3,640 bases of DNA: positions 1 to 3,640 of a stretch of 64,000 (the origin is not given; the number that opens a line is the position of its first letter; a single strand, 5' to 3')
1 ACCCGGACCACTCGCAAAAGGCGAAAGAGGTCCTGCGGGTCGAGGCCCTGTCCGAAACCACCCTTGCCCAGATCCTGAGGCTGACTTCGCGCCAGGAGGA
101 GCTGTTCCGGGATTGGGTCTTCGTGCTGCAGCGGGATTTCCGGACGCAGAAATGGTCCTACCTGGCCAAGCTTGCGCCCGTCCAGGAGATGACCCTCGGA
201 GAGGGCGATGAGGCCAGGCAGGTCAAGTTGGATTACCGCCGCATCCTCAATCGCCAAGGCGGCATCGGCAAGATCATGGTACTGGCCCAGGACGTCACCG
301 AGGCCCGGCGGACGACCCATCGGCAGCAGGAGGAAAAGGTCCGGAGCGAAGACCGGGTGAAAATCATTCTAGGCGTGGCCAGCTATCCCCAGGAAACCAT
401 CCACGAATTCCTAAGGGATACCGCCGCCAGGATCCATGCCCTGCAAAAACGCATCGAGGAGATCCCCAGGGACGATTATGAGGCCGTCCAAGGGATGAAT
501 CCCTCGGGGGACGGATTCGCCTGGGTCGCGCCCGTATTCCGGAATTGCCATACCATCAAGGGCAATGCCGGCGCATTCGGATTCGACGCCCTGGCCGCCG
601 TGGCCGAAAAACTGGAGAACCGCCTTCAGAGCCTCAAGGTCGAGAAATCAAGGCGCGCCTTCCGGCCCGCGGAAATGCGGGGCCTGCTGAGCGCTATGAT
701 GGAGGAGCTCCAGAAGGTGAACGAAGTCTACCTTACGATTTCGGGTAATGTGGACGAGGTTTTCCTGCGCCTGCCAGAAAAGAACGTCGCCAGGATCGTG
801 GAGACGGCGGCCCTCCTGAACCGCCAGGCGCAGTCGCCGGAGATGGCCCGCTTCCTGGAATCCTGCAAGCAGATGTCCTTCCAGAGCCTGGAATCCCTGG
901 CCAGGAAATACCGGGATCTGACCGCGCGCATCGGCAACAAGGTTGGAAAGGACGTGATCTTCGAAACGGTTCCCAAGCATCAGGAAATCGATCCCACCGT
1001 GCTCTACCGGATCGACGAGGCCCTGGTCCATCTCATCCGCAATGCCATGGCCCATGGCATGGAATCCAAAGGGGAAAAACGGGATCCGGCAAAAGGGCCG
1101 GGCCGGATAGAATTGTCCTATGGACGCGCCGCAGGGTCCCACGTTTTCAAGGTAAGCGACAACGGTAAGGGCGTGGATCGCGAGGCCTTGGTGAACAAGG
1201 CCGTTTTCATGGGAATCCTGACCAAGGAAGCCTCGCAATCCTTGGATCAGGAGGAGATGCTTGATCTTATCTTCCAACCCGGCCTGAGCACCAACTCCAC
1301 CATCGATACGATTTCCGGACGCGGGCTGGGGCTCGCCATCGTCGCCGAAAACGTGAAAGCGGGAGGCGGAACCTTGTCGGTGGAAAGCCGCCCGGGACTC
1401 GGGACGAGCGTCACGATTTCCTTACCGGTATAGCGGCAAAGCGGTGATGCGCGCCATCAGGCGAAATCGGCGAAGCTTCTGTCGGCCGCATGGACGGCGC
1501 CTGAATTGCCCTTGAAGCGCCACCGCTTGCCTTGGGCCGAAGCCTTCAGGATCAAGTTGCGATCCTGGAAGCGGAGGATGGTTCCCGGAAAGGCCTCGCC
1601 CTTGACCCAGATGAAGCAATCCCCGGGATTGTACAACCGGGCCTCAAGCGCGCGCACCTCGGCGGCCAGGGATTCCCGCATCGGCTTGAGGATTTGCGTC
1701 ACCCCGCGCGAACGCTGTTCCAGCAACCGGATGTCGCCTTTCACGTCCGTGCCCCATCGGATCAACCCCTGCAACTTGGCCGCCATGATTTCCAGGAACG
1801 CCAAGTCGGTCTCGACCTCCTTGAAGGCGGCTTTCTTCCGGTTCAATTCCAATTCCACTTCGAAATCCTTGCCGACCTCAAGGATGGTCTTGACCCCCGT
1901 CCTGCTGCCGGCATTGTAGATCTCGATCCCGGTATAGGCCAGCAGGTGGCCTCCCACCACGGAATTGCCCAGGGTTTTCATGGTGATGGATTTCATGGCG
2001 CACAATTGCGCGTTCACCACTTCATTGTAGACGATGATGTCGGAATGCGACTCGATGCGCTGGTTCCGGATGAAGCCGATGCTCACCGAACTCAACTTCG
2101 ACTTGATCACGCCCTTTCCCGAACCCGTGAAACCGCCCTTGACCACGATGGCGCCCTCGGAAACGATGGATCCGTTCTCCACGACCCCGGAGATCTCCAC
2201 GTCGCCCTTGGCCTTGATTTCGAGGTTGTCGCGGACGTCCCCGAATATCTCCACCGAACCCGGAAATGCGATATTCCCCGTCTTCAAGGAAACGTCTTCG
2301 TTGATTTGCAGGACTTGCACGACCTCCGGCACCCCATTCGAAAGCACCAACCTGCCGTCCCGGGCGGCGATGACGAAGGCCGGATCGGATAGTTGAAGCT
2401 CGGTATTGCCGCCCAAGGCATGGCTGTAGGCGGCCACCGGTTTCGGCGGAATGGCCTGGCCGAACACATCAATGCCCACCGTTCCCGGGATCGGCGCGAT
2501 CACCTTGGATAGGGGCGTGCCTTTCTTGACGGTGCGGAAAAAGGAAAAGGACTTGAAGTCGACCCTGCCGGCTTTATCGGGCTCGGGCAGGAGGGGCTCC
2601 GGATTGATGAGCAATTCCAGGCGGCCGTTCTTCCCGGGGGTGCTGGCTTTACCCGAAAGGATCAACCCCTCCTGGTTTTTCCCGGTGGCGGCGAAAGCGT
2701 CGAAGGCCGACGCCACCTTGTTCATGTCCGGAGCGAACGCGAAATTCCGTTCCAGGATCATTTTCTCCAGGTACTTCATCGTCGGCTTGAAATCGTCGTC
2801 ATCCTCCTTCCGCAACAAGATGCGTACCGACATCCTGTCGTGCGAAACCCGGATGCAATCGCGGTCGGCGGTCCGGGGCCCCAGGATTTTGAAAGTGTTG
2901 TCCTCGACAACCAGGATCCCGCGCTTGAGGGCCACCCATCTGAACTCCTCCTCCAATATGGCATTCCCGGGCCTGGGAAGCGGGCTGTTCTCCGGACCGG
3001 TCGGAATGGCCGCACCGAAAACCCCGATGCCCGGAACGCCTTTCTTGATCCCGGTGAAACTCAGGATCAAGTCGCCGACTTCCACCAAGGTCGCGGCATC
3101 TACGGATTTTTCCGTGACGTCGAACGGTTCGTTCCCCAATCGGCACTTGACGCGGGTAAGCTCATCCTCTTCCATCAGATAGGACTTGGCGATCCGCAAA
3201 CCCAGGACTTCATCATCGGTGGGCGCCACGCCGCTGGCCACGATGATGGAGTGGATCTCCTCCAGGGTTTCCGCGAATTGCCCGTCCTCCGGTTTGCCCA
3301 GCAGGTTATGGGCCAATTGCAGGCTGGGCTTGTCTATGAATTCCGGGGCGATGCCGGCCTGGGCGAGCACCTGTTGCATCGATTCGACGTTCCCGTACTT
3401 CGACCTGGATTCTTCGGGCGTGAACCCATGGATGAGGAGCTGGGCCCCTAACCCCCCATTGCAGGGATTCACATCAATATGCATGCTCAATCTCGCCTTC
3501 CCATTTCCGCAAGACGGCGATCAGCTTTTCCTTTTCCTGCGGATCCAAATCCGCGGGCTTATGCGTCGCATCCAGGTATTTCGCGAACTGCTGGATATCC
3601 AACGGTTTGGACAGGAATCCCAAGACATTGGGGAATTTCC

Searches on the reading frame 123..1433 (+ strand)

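Call 71: search_protein_families(library=pfam, proteins=[window:123-1433:+], max_evalue=0.001)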
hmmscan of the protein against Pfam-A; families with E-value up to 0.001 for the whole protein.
window:123-1433:+ (436 aa): 2 families
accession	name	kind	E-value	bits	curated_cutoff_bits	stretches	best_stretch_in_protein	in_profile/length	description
PF02518.31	HATPase_c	-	2.1e-16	60.8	26.4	1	300-435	5-108/111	Histidine kinase-, DNA gyrase B-, and HSP90-like ATPase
PF01627.28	Hpt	-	3.4e-10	40.4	24.6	1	95-197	5-82/84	Hpt domain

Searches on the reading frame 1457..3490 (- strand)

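Call 71: search_protein_families(library=pfam, proteins=[window:1457-3490:-], max_evalue=0.001)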
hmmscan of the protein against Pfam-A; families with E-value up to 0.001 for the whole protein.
window:1457-3490:- (677 aa): 2 families
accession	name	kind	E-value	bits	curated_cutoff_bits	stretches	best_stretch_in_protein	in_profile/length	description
PF03961.19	FapA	-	2e-45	156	31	1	392-661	1-269/272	Flagellar Assembly Protein A beta solenoid domain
PF20250.3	FapA_N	-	1.3e-36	126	27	2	213-385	3-177/178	Flagellar Assembly Protein A N-terminal region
